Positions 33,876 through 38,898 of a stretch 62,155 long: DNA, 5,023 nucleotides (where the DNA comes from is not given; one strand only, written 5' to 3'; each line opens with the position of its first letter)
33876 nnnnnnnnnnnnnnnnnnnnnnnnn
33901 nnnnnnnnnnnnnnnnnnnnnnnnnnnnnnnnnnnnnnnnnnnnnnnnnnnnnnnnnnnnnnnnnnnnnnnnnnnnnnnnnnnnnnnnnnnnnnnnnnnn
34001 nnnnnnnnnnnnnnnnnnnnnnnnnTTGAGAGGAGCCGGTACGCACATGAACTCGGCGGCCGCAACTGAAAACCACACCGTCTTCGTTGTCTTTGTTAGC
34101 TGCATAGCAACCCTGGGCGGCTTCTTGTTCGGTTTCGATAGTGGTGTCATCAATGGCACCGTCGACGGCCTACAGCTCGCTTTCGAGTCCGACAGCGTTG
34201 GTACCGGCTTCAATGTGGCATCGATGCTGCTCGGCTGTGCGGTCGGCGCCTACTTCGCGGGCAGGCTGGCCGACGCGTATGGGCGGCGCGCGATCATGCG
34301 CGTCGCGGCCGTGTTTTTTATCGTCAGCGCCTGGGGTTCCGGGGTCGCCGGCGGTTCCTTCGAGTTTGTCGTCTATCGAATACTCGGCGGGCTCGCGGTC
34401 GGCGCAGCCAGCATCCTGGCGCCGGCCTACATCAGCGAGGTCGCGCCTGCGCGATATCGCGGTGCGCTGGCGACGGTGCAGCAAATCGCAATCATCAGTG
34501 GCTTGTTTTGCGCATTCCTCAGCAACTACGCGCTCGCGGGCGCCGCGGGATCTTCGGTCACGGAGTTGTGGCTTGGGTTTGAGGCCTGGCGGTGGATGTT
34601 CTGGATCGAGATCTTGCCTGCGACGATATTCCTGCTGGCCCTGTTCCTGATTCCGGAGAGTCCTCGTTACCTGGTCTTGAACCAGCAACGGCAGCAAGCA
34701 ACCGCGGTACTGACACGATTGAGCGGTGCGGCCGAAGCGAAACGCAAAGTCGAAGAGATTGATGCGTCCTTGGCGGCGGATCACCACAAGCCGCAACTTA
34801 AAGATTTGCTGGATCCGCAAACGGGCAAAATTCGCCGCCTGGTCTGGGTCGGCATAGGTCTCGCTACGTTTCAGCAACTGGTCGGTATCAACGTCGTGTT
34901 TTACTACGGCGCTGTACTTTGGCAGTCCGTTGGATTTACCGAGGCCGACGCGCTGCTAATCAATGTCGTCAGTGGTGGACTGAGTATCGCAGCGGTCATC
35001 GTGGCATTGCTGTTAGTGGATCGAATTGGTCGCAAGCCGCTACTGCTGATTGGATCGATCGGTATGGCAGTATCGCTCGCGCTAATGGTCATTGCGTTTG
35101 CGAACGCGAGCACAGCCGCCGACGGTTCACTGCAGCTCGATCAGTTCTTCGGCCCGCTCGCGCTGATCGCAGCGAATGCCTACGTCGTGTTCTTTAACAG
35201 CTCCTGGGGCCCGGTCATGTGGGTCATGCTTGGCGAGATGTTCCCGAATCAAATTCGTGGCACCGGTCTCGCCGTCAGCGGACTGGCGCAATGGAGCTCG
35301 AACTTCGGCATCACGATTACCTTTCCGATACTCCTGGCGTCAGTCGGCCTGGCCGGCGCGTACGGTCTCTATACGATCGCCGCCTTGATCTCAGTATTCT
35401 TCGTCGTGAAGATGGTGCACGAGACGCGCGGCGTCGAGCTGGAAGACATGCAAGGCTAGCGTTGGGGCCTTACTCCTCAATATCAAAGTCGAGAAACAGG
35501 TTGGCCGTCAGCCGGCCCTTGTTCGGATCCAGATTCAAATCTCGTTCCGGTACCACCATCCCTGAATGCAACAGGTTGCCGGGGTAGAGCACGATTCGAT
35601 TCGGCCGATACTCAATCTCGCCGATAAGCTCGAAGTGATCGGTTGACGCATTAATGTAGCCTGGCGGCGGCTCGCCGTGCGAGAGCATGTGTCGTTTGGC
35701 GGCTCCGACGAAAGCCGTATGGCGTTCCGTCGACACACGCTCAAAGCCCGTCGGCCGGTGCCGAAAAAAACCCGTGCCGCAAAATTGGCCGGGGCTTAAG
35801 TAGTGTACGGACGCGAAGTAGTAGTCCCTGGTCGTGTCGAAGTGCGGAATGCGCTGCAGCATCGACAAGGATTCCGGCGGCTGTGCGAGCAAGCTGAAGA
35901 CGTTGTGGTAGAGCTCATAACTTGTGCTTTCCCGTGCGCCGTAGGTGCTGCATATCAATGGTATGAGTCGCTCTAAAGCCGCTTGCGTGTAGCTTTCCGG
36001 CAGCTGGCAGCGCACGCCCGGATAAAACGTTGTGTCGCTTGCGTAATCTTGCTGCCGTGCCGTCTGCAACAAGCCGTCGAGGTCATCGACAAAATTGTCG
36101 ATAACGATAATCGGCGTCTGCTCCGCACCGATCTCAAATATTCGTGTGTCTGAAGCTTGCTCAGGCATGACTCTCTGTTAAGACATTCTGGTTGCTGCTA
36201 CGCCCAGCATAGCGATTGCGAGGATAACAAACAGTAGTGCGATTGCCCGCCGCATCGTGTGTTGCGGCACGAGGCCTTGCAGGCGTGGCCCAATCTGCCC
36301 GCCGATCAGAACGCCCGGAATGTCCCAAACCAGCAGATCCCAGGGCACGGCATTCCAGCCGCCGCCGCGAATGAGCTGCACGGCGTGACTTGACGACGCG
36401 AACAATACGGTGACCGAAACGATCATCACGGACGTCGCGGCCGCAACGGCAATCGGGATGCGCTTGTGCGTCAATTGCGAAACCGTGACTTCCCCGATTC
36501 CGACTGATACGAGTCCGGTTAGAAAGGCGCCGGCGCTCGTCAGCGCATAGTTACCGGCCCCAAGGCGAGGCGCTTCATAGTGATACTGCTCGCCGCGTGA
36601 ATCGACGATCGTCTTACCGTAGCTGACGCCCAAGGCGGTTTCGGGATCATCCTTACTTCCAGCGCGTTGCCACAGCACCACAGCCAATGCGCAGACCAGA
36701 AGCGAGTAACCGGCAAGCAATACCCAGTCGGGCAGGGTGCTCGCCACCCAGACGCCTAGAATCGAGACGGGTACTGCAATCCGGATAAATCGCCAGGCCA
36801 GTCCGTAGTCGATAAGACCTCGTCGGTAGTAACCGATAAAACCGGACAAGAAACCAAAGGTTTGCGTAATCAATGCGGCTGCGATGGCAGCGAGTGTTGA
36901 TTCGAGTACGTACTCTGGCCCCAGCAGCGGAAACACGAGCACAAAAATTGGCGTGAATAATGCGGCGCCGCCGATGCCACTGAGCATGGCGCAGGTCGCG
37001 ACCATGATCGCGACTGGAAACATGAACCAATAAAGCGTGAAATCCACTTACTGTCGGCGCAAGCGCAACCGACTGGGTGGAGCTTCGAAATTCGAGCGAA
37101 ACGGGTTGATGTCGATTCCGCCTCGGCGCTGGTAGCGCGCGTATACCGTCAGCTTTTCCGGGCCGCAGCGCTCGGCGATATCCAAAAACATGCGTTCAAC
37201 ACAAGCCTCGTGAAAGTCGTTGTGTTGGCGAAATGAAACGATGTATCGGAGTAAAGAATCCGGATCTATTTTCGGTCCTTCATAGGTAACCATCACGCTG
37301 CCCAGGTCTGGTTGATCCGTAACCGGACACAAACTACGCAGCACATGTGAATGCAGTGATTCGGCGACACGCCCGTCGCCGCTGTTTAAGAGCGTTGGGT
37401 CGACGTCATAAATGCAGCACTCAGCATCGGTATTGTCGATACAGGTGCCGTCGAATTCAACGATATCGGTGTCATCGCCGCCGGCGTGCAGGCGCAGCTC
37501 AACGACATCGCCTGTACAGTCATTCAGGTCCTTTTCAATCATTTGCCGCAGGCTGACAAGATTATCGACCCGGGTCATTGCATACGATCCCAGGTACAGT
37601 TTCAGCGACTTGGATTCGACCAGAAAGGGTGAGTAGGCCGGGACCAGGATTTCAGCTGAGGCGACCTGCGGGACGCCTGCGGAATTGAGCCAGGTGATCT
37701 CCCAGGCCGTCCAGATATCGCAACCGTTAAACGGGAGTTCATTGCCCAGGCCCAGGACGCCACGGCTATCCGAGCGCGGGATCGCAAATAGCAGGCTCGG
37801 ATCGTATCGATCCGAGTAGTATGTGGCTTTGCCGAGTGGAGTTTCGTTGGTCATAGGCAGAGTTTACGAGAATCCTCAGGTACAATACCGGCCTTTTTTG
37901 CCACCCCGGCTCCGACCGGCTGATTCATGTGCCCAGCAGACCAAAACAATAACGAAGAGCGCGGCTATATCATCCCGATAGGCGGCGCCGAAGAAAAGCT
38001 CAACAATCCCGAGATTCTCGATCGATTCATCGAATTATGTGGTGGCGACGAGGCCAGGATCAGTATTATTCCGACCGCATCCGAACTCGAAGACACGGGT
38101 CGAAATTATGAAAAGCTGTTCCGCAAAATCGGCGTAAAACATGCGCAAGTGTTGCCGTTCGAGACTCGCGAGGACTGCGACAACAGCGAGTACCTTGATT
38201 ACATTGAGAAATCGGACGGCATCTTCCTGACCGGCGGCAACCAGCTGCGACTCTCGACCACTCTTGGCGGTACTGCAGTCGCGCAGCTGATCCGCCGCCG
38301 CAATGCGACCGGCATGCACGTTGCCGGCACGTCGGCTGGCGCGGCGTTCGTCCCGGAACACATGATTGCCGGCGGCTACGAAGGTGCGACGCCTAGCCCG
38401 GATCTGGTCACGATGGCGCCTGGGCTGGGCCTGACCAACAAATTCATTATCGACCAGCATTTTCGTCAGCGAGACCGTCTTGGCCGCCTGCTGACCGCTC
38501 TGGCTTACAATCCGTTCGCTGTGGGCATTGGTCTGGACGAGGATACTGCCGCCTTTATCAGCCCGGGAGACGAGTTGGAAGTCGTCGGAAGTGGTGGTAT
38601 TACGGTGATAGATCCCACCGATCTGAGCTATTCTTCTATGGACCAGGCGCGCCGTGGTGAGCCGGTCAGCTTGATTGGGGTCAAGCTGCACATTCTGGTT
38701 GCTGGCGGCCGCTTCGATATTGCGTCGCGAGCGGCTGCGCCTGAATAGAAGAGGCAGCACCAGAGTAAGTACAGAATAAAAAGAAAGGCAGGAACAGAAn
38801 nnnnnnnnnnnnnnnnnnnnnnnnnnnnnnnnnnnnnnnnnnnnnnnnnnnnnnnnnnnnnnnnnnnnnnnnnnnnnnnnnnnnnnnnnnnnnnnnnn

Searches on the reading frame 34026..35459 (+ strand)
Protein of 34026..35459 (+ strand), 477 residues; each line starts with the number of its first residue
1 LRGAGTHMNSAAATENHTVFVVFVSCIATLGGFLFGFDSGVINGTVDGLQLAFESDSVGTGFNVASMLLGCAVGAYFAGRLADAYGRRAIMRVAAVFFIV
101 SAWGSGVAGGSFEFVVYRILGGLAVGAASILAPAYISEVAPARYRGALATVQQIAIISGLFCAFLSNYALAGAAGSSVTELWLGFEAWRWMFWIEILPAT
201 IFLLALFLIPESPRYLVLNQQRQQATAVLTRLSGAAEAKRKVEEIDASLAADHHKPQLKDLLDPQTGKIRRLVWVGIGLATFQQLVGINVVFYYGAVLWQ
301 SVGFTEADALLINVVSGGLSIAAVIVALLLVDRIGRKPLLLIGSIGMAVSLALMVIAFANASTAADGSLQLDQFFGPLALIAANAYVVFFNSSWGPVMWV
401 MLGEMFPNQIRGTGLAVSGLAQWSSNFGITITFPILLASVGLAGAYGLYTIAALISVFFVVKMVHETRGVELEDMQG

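Call 85: search_protein_families(library=pfam, proteins=[window:34026-35459:+], max_evalue=0.00001)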
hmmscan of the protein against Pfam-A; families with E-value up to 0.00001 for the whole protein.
window:34026-35459:+ (477 aa): 2 families
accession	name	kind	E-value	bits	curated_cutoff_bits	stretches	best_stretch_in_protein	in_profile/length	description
PF00083.30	Sugar_tr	-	2.7e-104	350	22.3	1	25-476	2-449/452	Sugar (and other) transporter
PF07690.21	MFS_1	-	8.8e-25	87.8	33.4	1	29-324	2-255/347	Major Facilitator Superfamily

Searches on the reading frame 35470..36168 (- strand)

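Call 85: search_protein_families(library=pfam, proteins=[window:35470-36168:-], max_evalue=0.00001)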
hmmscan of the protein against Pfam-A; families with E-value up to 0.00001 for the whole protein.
window:35470-36168:- (232 aa): 1 family
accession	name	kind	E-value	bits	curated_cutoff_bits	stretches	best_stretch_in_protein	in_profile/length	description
PF20043.4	DUF6445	-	4.1e-72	243.2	24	1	8-226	5-224/224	Family of unknown function (DUF6445)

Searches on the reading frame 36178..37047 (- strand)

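Call 85: search_protein_families(library=pfam, proteins=[window:36178-37047:-], max_evalue=0.00001)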
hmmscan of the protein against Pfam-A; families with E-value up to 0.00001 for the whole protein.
window:36178-37047:- (289 aa): 1 family
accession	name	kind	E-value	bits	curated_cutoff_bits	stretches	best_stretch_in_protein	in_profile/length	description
PF01925.25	TauE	-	4.2e-30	105.6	32.6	1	10-280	2-237/237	Sulfite exporter TauE/SafE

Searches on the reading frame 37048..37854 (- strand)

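Call 85: search_protein_families(library=pfam, proteins=[window:37048-37854:-], max_evalue=0.00001)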
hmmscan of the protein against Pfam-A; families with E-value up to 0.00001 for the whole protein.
window:37048-37854:- (268 aa): 2 families
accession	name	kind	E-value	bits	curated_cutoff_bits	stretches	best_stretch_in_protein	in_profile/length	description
PF14819.11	QueF_N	-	6.5e-38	130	25.6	1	13-121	1-110/111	Nitrile reductase, 7-cyano-7-deazaguanine-reductase N-term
PF14489.11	QueF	-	2.2e-23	82.7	27.3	1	182-256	1-77/81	QueF-like protein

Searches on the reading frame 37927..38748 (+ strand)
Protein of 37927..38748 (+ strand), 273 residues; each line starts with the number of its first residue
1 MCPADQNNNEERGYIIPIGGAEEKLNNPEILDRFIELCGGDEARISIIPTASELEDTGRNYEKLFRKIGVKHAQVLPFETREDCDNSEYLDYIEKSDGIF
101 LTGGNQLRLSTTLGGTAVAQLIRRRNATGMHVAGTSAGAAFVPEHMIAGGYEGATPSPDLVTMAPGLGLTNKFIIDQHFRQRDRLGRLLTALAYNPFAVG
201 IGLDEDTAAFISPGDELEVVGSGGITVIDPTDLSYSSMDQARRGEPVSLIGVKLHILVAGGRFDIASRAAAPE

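Call 85: search_protein_families(library=pfam, proteins=[window:37927-38748:+], max_evalue=0.00001)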
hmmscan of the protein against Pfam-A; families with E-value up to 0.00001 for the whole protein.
window:37927-38748:+ (273 aa): 1 family
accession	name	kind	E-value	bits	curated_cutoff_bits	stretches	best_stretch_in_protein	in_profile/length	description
PF03575.23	Peptidase_S51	-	2.1e-24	86.8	23.9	1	19-212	5-199/206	Peptidase family S51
